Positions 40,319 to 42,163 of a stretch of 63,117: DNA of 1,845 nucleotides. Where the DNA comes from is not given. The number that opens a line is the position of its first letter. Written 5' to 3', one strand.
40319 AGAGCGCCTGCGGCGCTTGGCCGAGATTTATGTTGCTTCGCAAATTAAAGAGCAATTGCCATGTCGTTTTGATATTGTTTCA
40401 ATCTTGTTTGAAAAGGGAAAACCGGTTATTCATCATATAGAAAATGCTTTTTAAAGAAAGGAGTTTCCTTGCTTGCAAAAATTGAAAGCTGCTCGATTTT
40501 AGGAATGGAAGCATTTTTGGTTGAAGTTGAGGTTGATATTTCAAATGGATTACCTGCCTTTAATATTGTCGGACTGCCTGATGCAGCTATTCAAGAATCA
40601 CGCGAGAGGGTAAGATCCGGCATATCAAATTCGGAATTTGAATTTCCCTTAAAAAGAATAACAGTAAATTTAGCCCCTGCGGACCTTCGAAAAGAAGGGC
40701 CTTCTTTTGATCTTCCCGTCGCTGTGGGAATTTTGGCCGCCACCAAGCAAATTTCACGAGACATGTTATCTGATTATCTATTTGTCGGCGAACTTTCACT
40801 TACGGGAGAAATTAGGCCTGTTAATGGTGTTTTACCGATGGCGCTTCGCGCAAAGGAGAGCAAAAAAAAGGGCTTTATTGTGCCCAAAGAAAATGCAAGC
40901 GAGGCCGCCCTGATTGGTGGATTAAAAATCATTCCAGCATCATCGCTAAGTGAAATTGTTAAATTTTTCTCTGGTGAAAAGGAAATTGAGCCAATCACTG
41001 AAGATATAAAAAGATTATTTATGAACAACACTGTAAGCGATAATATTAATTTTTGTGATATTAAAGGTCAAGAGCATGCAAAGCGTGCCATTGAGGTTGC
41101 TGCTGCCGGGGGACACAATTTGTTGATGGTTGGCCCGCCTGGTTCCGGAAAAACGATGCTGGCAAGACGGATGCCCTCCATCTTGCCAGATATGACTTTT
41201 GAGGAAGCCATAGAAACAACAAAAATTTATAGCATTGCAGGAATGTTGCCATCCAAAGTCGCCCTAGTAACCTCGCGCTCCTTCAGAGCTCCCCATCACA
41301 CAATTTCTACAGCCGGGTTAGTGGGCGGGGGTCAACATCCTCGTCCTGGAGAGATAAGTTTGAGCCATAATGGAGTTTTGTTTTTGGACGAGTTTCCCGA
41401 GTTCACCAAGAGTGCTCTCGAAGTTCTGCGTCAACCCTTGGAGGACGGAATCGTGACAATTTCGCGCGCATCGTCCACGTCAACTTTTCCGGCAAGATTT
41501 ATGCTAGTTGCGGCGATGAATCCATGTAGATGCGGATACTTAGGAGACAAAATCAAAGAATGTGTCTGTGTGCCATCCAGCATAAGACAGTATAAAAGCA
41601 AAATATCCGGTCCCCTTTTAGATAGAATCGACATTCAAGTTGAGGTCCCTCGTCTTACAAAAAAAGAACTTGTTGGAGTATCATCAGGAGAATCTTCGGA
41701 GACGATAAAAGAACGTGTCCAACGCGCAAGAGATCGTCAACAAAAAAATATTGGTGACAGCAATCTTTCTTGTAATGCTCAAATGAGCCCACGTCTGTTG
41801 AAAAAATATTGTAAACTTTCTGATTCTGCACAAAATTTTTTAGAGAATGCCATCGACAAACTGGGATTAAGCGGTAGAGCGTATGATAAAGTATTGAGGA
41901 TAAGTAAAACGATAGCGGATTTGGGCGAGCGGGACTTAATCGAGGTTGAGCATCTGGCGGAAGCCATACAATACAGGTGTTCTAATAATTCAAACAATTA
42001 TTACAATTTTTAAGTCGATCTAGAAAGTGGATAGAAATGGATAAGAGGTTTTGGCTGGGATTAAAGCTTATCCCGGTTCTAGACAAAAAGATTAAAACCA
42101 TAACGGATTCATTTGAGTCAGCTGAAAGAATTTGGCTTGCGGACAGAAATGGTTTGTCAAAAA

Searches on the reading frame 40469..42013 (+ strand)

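Call 35: search_protein_families(library=pfam, proteins=[window:40469-42013:+], max_evalue=1e-10)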
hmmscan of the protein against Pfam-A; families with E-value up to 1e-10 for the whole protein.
window:40469-42013:+ (514 aa): 3 families
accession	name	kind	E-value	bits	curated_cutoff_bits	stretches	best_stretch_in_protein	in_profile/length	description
PF01078.27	Mg_chelatase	-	1e-99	332.5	20.3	1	195-400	2-206/207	Magnesium chelatase, subunit ChlI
PF13541.12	ChlI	-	5.3e-52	175.3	27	1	20-142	1-121/121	Subunit ChlI of Mg-chelatase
PF13335.12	Mg_chelatase_C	-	9.4e-32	109.9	26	1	407-503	1-94/94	Magnesium chelatase, subunit ChlI C-terminal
